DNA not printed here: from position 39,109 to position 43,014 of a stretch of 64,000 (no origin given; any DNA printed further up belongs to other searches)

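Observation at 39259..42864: PolC replicase with no intrinsic 3'-5' proofreading exonuclease domain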

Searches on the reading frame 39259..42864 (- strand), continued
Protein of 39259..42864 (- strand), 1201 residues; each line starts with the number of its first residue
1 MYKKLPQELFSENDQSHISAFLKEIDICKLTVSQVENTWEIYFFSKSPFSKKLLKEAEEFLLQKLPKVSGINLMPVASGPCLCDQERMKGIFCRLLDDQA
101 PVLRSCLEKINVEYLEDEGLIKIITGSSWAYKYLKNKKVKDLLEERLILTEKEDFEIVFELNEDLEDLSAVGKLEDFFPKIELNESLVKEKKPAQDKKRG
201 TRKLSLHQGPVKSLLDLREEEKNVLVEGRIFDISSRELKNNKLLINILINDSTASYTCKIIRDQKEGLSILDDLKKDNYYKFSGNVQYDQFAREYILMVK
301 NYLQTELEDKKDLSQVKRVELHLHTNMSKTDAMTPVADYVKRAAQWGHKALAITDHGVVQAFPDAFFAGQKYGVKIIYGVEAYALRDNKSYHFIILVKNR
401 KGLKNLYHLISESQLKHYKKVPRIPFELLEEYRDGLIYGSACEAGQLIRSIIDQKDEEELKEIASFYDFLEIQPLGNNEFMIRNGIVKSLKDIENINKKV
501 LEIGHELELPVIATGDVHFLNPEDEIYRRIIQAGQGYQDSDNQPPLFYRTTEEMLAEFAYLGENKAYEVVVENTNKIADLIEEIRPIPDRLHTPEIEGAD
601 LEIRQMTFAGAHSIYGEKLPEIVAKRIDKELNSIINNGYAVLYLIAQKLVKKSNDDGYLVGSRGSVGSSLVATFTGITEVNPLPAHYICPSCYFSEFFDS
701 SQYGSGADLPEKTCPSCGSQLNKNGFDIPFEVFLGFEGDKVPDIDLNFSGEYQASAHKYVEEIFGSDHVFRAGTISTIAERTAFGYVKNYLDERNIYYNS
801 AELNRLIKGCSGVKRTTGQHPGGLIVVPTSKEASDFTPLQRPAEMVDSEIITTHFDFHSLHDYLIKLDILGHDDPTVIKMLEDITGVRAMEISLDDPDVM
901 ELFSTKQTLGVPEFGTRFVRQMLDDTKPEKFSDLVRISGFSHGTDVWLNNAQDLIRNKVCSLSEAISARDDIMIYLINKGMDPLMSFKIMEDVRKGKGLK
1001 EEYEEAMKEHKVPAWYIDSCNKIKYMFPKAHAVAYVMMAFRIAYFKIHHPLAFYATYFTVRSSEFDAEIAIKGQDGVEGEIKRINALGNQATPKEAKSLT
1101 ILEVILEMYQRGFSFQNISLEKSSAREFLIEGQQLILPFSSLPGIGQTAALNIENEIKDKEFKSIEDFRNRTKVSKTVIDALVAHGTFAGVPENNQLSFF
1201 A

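Call 5: find_homologous_proteins(query=window:39259-42864:-, max_evalue=1e-10)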
Query window:39259-42864:- (1201 aa): 7990 proteins with E <= 1e-10 among 8000 candidates; the best 120 are listed.
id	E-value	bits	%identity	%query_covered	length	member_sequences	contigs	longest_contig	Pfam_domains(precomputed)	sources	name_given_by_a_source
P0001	0.0e+0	2406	87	100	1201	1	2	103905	PF02811.27,PF14579.13,PF14480.12,PF17657.7,PF07733.19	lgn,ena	-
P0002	0.0e+0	2245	81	100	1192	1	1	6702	PF02811.27,PF14579.13,PF14480.12,PF01336.32,PF17657.7,PF07733.19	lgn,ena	-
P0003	0.0e+0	1874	68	100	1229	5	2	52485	PF02811.27,PF14579.13,PF01336.32,PF17657.7,PF07733.19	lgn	-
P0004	0.0e+0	1872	67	100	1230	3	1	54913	PF02811.27,PF14579.13,PF01336.32,PF17657.7,PF07733.19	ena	-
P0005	0.0e+0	1843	67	100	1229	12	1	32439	PF02811.27,PF14579.13,PF17657.7,PF07733.19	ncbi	-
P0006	0.0e+0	1831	66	100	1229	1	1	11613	PF02811.27,PF14579.13,PF17657.7,PF07733.19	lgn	-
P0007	0.0e+0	1814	66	100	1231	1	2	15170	PF02811.27,PF14579.13,PF17657.7,PF07733.19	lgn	-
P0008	0.0e+0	1800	65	100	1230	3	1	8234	PF02811.27,PF14579.13,PF17657.7,PF07733.19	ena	-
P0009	0.0e+0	1656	61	100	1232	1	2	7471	PF02811.27,PF14579.13,PF17657.7,PF07733.19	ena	-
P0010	0.0e+0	1427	54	100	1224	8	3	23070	PF02811.27,PF14579.13,PF01336.32,PF17657.7,PF07733.19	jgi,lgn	-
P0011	0.0e+0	1411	54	100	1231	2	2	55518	PF02811.27,PF14579.13,PF17657.7,PF07733.19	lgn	-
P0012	0.0e+0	1411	55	100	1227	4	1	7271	PF12836.14,PF02811.27,PF14579.13,PF14480.12,PF01336.32,PF11490.14,PF17657.7,PF07733.19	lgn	-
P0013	0.0e+0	1394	55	100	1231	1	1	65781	PF12836.14,PF02811.27,PF14579.13,PF17657.7,PF07733.19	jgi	-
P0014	0.0e+0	1376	53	100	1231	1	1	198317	PF02811.27,PF14579.13,PF14480.12,PF01336.32,PF17657.7,PF07733.19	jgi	-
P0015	0.0e+0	1364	53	99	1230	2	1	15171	PF02811.27,PF14579.13,PF14480.12,PF01336.32,PF17657.7,PF07733.19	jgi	-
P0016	0.0e+0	1336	59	83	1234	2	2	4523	PF02811.27,PF14579.13,PF01336.32,PF17657.7,PF07733.19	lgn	-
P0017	0.0e+0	1335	62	68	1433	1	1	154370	PF00929.32,PF12836.14,PF02811.27,PF14579.13,PF14480.12,PF01336.32,PF11490.14,PF17657.7,PF07733.19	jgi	-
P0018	0.0e+0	1330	53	100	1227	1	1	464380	PF02811.27,PF14579.13,PF14480.12,PF01336.32,PF11490.14,PF17657.7,PF07733.19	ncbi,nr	ncbi:PolC-type DNA polymerase III [Bacillota bacterium LX-D]|nr:PolC-type DNA polymerase III [Bacill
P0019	0.0e+0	1329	52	98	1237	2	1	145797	PF02811.27,PF14579.13,PF14480.12,PF01336.32,PF11490.14,PF17657.7,PF07733.19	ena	-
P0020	0.0e+0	1327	57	84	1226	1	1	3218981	PF02811.27,PF14579.13,PF01336.32,PF11490.14,PF17657.7,PF07733.19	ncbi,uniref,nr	ncbi:PolC-type DNA polymerase III [Heliorestis convoluta]|uniref:DNA polymerase III PolC-type n=1 Ta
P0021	0.0e+0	1316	57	83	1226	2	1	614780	PF02811.27,PF14579.13,PF01336.32,PF11490.14,PF17657.7,PF07733.19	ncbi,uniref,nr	ncbi:PolC-type DNA polymerase III [Heliorestis acidaminivorans]|uniref:PolC-type DNA polymerase III 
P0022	0.0e+0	1316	51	98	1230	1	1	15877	PF02811.27,PF14579.13,PF14480.12,PF01336.32,PF11490.14,PF17657.7,PF07733.19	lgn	-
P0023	0.0e+0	1314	52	98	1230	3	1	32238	PF02811.27,PF14579.13,PF01336.32,PF17657.7,PF07733.19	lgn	-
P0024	0.0e+0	1314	59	81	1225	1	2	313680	PF02811.27,PF14579.13,PF01336.32,PF17657.7,PF07733.19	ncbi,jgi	ncbi:MAG: PolC-type DNA polymerase III [Bacillota bacterium]|jgi:DNA polymerase-3 subunit alpha (Gra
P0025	0.0e+0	1313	59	83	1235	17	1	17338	PF12836.14,PF02811.27,PF14579.13,PF01336.32,PF17657.7,PF07733.19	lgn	-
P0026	0.0e+0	1313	52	99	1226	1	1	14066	PF02811.27,PF14579.13,PF01336.32,PF17657.7,PF07733.19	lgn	-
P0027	0.0e+0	1312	56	88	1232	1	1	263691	PF02811.27,PF14579.13,PF14480.12,PF01336.32,PF17657.7,PF07733.19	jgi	-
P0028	0.0e+0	1311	55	90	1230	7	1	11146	PF12836.14,PF02811.27,PF14579.13,PF01336.32,PF17657.7,PF07733.19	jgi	jgi:DNA polymerase-3 subunit alpha (Gram-positive type)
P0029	0.0e+0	1309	61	68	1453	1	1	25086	PF00929.32,PF02811.27,PF14579.13,PF14480.12,PF01336.32,PF11490.14,PF17657.7,PF07733.19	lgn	-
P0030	0.0e+0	1308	58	82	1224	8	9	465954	PF02811.27,PF14579.13,PF01336.32,PF17657.7,PF07733.19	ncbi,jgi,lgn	ncbi:MAG: PolC-type DNA polymerase III [Bacillota bacterium]|jgi:DNA polymerase-3 subunit alpha (Gra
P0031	0.0e+0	1305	51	100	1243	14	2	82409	PF12836.14,PF02811.27,PF14579.13,PF11490.14,PF17657.7,PF07733.19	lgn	-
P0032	0.0e+0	1302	57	82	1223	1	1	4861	PF02811.27,PF14579.13,PF01336.32,PF17657.7,PF07733.19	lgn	-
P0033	0.0e+0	1301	62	68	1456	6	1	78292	PF00929.32,PF02811.27,PF14579.13,PF14480.12,PF01336.32,PF11490.14,PF17657.7,PF07733.19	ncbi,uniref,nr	ncbi:PolC-type DNA polymerase III [Phosphitispora fastidiosa]|uniref:PolC-type DNA polymerase III n=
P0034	0.0e+0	1300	59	68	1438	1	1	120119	PF00929.32,PF13482.13,PF02811.27,PF14579.13,PF14480.12,PF01336.32,PF11490.14,PF17657.7,PF07733.19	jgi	-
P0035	0.0e+0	1300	50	99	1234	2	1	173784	PF02811.27,PF14579.13,PF11490.14,PF17657.7,PF07733.19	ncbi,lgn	-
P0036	0.0e+0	1300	63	68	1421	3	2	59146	PF00929.32,PF12836.14,PF02811.27,PF16473.12,PF14579.13,PF01336.32,PF11490.14,PF17657.7,PF07733.19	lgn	-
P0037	0.0e+0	1299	60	68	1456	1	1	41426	PF00929.32,PF02811.27,PF16473.12,PF14579.13,PF14480.12,PF01336.32,PF11490.14,PF17657.7,PF07733.19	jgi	-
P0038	0.0e+0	1299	58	82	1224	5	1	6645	PF12836.14,PF02811.27,PF14579.13,PF01336.32,PF17657.7,PF07733.19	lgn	-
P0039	0.0e+0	1298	56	85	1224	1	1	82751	PF02811.27,PF14579.13,PF01336.32,PF17657.7,PF07733.19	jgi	-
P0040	0.0e+0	1298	50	98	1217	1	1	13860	PF02811.27,PF14579.13,PF01336.32,PF17657.7,PF07733.19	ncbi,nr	ncbi:MAG: PolC-type DNA polymerase III [Desulfitobacteriaceae bacterium]|nr:PolC-type DNA polymerase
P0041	0.0e+0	1298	50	99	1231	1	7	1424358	PF02811.27,PF14579.13,PF11490.14,PF17657.7,PF07733.19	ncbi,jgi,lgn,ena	ncbi:MAG: PolC-type DNA polymerase III [Peptococcia bacterium]|jgi:DNA polymerase-3 subunit alpha (G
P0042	0.0e+0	1297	61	68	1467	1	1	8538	PF00929.32,PF02811.27,PF16473.12,PF14579.13,PF14480.12,PF01336.32,PF11490.14,PF17657.7,PF07733.19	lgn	-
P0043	0.0e+0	1297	51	99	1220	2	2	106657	PF02811.27,PF14579.13,PF01336.32,PF11490.14,PF17657.7,PF07733.19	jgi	-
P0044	0.0e+0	1297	51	99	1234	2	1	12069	PF02811.27,PF14579.13,PF11490.14,PF17657.7,PF07733.19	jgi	jgi:DNA polymerase-3 subunit alpha (Gram-positive type)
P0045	0.0e+0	1297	62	68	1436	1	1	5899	PF00929.32,PF02811.27,PF14579.13,PF14480.12,PF01336.32,PF11490.14,PF17657.7,PF07733.19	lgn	-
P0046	0.0e+0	1296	62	68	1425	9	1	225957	PF00929.32,PF02811.27,PF16473.12,PF14579.13,PF01336.32,PF17657.7,PF07733.19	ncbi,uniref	ncbi:PolC-type DNA polymerase III [Desulforamulus ruminis]|uniref:PolC-type DNA polymerase III n=1 T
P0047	0.0e+0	1296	56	88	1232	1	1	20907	PF02811.27,PF14579.13,PF14480.12,PF01336.32,PF17657.7,PF07733.19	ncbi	ncbi:MAG: PolC-type DNA polymerase III [Dehalobacterium sp.]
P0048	0.0e+0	1296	50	99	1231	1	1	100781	PF02811.27,PF14579.13,PF11490.14,PF17657.7,PF07733.19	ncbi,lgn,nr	ncbi:MAG: PolC-type DNA polymerase III [Clostridia bacterium]|nr:PolC-type DNA polymerase III [Clost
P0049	0.0e+0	1296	58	82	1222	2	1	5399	PF02811.27,PF14579.13,PF01336.32,PF17657.7,PF07733.19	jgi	jgi:DNA polymerase-3 subunit alpha (Gram-positive type)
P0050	0.0e+0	1296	61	68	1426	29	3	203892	PF00929.32,PF13482.13,PF02811.27,PF16473.12,PF14579.13,PF14480.12,PF01336.32,PF11490.14,PF17657.7,PF07733.19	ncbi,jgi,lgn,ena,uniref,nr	ncbi:PolC-type DNA polymerase III [Acetivibrio saccincola]|uniref:PolC-type DNA polymerase III n=1 T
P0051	0.0e+0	1295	61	68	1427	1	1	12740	PF00929.32,PF13482.13,PF02811.27,PF16473.12,PF14579.13,PF14480.12,PF01336.32,PF11490.14,PF17657.7,PF07733.19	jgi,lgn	jgi:DNA polymerase-3 subunit alpha (Gram-positive type)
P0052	0.0e+0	1294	61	68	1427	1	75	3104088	PF00929.32,PF13482.13,PF02811.27,PF16473.12,PF14579.13,PF14480.12,PF01336.32,PF11490.14,PF17657.7,PF07733.19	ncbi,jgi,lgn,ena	jgi:DNA polymerase-3 subunit alpha (Gram-positive type)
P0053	0.0e+0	1294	61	68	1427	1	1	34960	PF00929.32,PF13482.13,PF02811.27,PF16473.12,PF14579.13,PF14480.12,PF01336.32,PF11490.14,PF17657.7,PF07733.19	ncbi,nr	ncbi:MAG: PolC-type DNA polymerase III [Clostridium sp.]|nr:PolC-type DNA polymerase III [Clostridiu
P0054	0.0e+0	1293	60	68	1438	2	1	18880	PF00929.32,PF02811.27,PF14579.13,PF14480.12,PF01336.32,PF11490.14,PF17657.7,PF07733.19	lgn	-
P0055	0.0e+0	1292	51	99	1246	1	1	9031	PF02811.27,PF14579.13,PF11490.14,PF17657.7,PF07733.19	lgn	-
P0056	0.0e+0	1292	60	68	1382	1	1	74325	PF00929.32,PF12836.14,PF13482.13,PF02811.27,PF14579.13,PF01336.32,PF17657.7,PF07733.19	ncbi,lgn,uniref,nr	ncbi:DNA polymerase-3 subunit alpha [Caldanaerobius fijiensis DSM 17918]|uniref:DNA polymerase III P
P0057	0.0e+0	1292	61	68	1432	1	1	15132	PF00929.32,PF02811.27,PF16473.12,PF14579.13,PF01336.32,PF11490.14,PF17657.7,PF07733.19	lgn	-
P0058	0.0e+0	1291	61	68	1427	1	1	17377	PF00929.32,PF13482.13,PF02811.27,PF16473.12,PF14579.13,PF14480.12,PF01336.32,PF11490.14,PF17657.7,PF07733.19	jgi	jgi:DNA polymerase-3 subunit alpha (Gram-positive type)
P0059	0.0e+0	1291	62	68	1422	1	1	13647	PF00929.32,PF02811.27,PF16473.12,PF14579.13,PF01336.32,PF11490.14,PF17657.7,PF07733.19,PF21762.4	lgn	-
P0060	0.0e+0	1291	61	68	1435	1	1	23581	PF00929.32,PF13482.13,PF02811.27,PF14579.13,PF14480.12,PF01336.32,PF11490.14,PF17657.7,PF07733.19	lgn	-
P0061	0.0e+0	1290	60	69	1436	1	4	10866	PF00929.32,PF02811.27,PF14579.13,PF14480.12,PF01336.32,PF11490.14,PF17657.7,PF07733.19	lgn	-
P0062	0.0e+0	1290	57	83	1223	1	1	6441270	PF02811.27,PF14579.13,PF01336.32,PF17657.7,PF07733.19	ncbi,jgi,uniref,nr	ncbi:PolC-type DNA polymerase III [Candidatus Formimonas warabiya]|uniref:DNA polymerase III PolC-ty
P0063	0.0e+0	1289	51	98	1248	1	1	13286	PF02811.27,PF14579.13,PF01336.32,PF11490.14,PF17657.7,PF07733.19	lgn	-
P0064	0.0e+0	1289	59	68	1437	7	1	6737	PF00929.32,PF12836.14,PF02811.27,PF14579.13,PF14480.12,PF01336.32,PF11490.14,PF17657.7,PF07733.19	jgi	jgi:DNA polymerase III subunit alpha, Gram-positive type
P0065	0.0e+0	1289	61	68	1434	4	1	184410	PF00929.32,PF12836.14,PF13482.13,PF02811.27,PF16473.12,PF14579.13,PF14480.12,PF01336.32,PF11490.14,PF17657.7,PF07733.19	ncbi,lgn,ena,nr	ncbi:MAG TPA: PolC-type DNA polymerase III [Clostridiaceae bacterium]|nr:PolC-type DNA polymerase II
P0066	0.0e+0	1289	61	68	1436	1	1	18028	PF00929.32,PF02811.27,PF14579.13,PF14480.12,PF01336.32,PF11490.14,PF17657.7,PF07733.19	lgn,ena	-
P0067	0.0e+0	1289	50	98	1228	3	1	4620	PF02811.27,PF14579.13,PF01336.32,PF17657.7,PF07733.19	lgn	-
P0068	0.0e+0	1288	52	99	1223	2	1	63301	PF02811.27,PF14579.13,PF14480.12,PF01336.32,PF17657.7,PF07733.19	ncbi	-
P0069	0.0e+0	1288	59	68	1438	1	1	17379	PF00929.32,PF12836.14,PF13482.13,PF02811.27,PF14579.13,PF14480.12,PF01336.32,PF11490.14,PF17657.7,PF07733.19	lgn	-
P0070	0.0e+0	1287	59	68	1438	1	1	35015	PF00929.32,PF13482.13,PF02811.27,PF16473.12,PF14579.13,PF14480.12,PF01336.32,PF11490.14,PF17657.7,PF07733.19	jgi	-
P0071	0.0e+0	1287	50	99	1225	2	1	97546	PF02811.27,PF14579.13,PF11490.14,PF17657.7,PF07733.19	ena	-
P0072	0.0e+0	1287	58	81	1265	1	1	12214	PF02811.27,PF14579.13,PF11490.14,PF17657.7,PF07733.19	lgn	-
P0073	0.0e+0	1286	61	68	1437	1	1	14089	PF00929.32,PF12836.14,PF13482.13,PF02811.27,PF16473.12,PF14579.13,PF14480.12,PF01336.32,PF11490.14,PF17657.7,PF07733.19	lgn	-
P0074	0.0e+0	1285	59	69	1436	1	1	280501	PF00929.32,PF02811.27,PF14579.13,PF14480.12,PF11490.14,PF17657.7,PF07733.19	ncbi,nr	ncbi:MAG: PolC-type DNA polymerase III [Clostridia bacterium]|nr:PolC-type DNA polymerase III [Clost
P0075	0.0e+0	1285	51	99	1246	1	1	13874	PF02811.27,PF14579.13,PF11490.14,PF17657.7,PF07733.19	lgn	-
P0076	0.0e+0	1285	59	70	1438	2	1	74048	PF00929.32,PF13482.13,PF02811.27,PF16473.12,PF14579.13,PF01336.32,PF11490.14,PF17657.7,PF07733.19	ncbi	-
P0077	0.0e+0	1285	60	68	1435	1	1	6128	PF00929.32,PF02811.27,PF16473.12,PF14579.13,PF14480.12,PF01336.32,PF11490.14,PF17657.7,PF07733.19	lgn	-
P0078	0.0e+0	1285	60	68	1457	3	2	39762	PF00929.32,PF02811.27,PF16473.12,PF14579.13,PF14480.12,PF01336.32,PF11490.14,PF17657.7,PF07733.19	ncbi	-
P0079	0.0e+0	1285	60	68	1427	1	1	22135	PF00929.32,PF13482.13,PF02811.27,PF14579.13,PF14480.12,PF01336.32,PF11490.14,PF17657.7,PF07733.19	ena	-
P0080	0.0e+0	1284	61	68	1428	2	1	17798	PF00929.32,PF02811.27,PF14579.13,PF01336.32,PF11490.14,PF17657.7,PF07733.19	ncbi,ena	-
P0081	0.0e+0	1284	60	68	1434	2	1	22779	PF00929.32,PF13482.13,PF02811.27,PF16473.12,PF14579.13,PF14480.12,PF01336.32,PF11490.14,PF17657.7,PF07733.19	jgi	-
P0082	0.0e+0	1284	59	68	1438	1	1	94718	PF00929.32,PF13482.13,PF02811.27,PF16473.12,PF14579.13,PF01336.32,PF11490.14,PF17657.7,PF07733.19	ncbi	-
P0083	0.0e+0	1283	49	100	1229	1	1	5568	PF02811.27,PF14579.13,PF11490.14,PF17657.7,PF07733.19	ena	-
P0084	0.0e+0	1283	60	68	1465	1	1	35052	PF00929.32,PF02811.27,PF14579.13,PF14480.12,PF01336.32,PF11490.14,PF17657.7,PF07733.19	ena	-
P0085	0.0e+0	1283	61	68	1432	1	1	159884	PF00929.32,PF02811.27,PF16473.12,PF14579.13,PF01336.32,PF11490.14,PF17657.7,PF07733.19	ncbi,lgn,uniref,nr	ncbi:DNA polymerase III catalytic subunit, PolC type [Caloramator quimbayensis]|uniref:DNA polymeras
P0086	0.0e+0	1283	60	68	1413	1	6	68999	PF00929.32,PF13482.13,PF02811.27,PF16473.12,PF14579.13,PF01336.32,PF11490.14,PF17657.7,PF07733.19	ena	-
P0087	0.0e+0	1283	54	89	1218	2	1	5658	PF02811.27,PF14579.13,PF17657.7,PF07733.19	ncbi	ncbi:MAG: PolC-type DNA polymerase III [Eubacteriales bacterium]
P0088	0.0e+0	1282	62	68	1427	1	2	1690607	PF00929.32,PF02811.27,PF14579.13,PF01336.32,PF11490.14,PF17657.7,PF07733.19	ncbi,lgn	ncbi:PolC-type DNA polymerase III [Desulfotomaculum defluvii]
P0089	0.0e+0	1282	61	68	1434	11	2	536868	PF00929.32,PF12836.14,PF13482.13,PF02811.27,PF16473.12,PF14579.13,PF14480.12,PF01336.32,PF11490.14,PF17657.7,PF07733.19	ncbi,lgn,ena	-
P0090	0.0e+0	1281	61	68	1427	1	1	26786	PF00929.32,PF02811.27,PF16473.12,PF14579.13,PF01336.32,PF11490.14,PF17657.7,PF07733.19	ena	-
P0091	0.0e+0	1281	62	68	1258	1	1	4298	PF00929.32,PF13482.13,PF02811.27,PF14579.13,PF01336.32,PF17657.7,PF07733.19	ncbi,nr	ncbi:MAG: polymerase alpha subunit, partial [Clostridiales bacterium]|nr:polymerase alpha subunit [C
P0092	0.0e+0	1281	60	68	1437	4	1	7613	PF00929.32,PF13482.13,PF02811.27,PF16473.12,PF14579.13,PF14480.12,PF01336.32,PF11490.14,PF17657.7,PF07733.19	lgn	-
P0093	0.0e+0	1281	59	68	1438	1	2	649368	PF00929.32,PF13482.13,PF02811.27,PF16473.12,PF14579.13,PF01336.32,PF11490.14,PF17657.7,PF07733.19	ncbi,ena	-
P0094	0.0e+0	1281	59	68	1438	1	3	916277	PF00929.32,PF02811.27,PF14579.13,PF14480.12,PF01336.32,PF11490.14,PF17657.7,PF07733.19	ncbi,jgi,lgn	ncbi:MAG: PolC-type DNA polymerase III [Acetivibrionales bacterium]|jgi:DNA polymerase-3 subunit alp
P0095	0.0e+0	1281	61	67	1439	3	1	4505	PF00929.32,PF13482.13,PF02811.27,PF14579.13,PF14480.12,PF01336.32,PF11490.14,PF17657.7,PF07733.19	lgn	-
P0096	0.0e+0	1280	60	68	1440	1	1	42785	PF00929.32,PF12836.14,PF02811.27,PF14579.13,PF14480.12,PF01336.32,PF11490.14,PF17657.7,PF07733.19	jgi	-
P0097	0.0e+0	1279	60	68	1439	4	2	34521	PF00929.32,PF02811.27,PF14579.13,PF14480.12,PF01336.32,PF11490.14,PF17657.7,PF07733.19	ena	-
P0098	0.0e+0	1279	59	68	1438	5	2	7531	PF00929.32,PF13482.13,PF02811.27,PF14579.13,PF14480.12,PF01336.32,PF11490.14,PF17657.7,PF07733.19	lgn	-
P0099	0.0e+0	1279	61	68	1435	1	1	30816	PF00929.32,PF13482.13,PF02811.27,PF16473.12,PF14579.13,PF14480.12,PF01336.32,PF11490.14,PF17657.7,PF07733.19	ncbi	ncbi:MAG: PolC-type DNA polymerase III [Bacillota bacterium]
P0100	0.0e+0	1279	61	68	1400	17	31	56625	PF00929.32,PF12836.14,PF02811.27,PF16473.12,PF14579.13,PF01336.32,PF17657.7,PF07733.19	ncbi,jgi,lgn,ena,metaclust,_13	jgi:DNA polymerase-3 subunit alpha (Gram-positive type)|metaclust:\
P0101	0.0e+0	1279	51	99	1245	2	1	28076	PF02811.27,PF14579.13,PF11490.14,PF17657.7,PF07733.19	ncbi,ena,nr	ncbi:MAG: PolC-type DNA polymerase III [Clostridia bacterium]|nr:PolC-type DNA polymerase III [Clost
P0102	0.0e+0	1279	60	68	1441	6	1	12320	PF00929.32,PF12836.14,PF02811.27,PF14579.13,PF01336.32,PF11490.14,PF17657.7,PF07733.19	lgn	-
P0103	0.0e+0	1278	51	99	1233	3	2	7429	PF02811.27,PF14579.13,PF14480.12,PF01336.32,PF11490.14,PF17657.7,PF07733.19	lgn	-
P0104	0.0e+0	1278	57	83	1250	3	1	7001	PF02811.27,PF14579.13,PF14480.12,PF01336.32,PF17657.7,PF07733.19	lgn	-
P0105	0.0e+0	1278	60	68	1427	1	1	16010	PF00929.32,PF02811.27,PF16473.12,PF14579.13,PF01336.32,PF11490.14,PF17657.7,PF07733.19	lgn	-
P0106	0.0e+0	1278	61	68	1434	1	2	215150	PF00929.32,PF13482.13,PF02811.27,PF14579.13,PF14480.12,PF01336.32,PF11490.14,PF17657.7,PF07733.19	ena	-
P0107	0.0e+0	1277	57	75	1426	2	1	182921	PF00929.32,PF02811.27,PF14579.13,PF01336.32,PF11490.14,PF17657.7,PF07733.19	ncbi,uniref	ncbi:PolC-type DNA polymerase III [Desulfotomaculum sp. 1211_IL3151]|uniref:PolC-type DNA polymerase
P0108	0.0e+0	1277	61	68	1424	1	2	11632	PF00929.32,PF02811.27,PF14579.13,PF14480.12,PF01336.32,PF17657.7,PF07733.19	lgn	-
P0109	0.0e+0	1276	59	68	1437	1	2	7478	PF00929.32,PF12836.14,PF02811.27,PF14579.13,PF14480.12,PF01336.32,PF11490.14,PF17657.7,PF07733.19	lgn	-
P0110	0.0e+0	1276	59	68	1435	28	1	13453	PF00929.32,PF13482.13,PF02811.27,PF16473.12,PF14579.13,PF14480.12,PF01336.32,PF11490.14,PF17657.7,PF07733.19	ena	-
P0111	0.0e+0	1276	57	81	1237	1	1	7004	PF02811.27,PF14579.13,PF11490.14,PF17657.7,PF07733.19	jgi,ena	-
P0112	0.0e+0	1276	57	81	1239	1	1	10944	PF02811.27,PF14579.13,PF14480.12,PF01336.32,PF17657.7,PF07733.19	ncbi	ncbi:MAG: PolC-type DNA polymerase III [Deltaproteobacteria bacterium]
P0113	0.0e+0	1275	60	69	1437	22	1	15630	PF00929.32,PF12836.14,PF13482.13,PF02811.27,PF16473.12,PF14579.13,PF14480.12,PF01336.32,PF11490.14,PF17657.7,PF07733.19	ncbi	-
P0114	0.0e+0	1275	50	98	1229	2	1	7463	PF02811.27,PF14579.13,PF01336.32,PF11490.14,PF17657.7,PF07733.19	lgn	-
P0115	0.0e+0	1275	54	87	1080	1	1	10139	PF02811.27,PF14579.13,PF17657.7,PF07733.19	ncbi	-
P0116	0.0e+0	1275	60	68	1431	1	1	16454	PF00929.32,PF02811.27,PF14579.13,PF14480.12,PF01336.32,PF11490.14,PF17657.7,PF07733.19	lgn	-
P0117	0.0e+0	1274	55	76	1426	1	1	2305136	PF00929.32,PF12836.14,PF13482.13,PF02811.27,PF16473.12,PF14579.13,PF01336.32,PF11490.14,PF17657.7,PF07733.19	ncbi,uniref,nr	ncbi:PolC-type DNA polymerase III [Anaerosalibacter sp. Marseille-P3206]|uniref:PolC-type DNA polyme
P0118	0.0e+0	1274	57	81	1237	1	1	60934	PF02811.27,PF14579.13,PF01336.32,PF11490.14,PF17657.7,PF07733.19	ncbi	ncbi:MAG: PolC-type DNA polymerase III [Ignavibacteriales bacterium]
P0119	0.0e+0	1274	60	68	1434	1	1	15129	PF00929.32,PF13482.13,PF02811.27,PF14579.13,PF14480.12,PF01336.32,PF11490.14,PF17657.7,PF07733.19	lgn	-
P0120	0.0e+0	1274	57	84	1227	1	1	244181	PF02811.27,PF14579.13,PF01336.32,PF11490.14,PF17657.7,PF07733.19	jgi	-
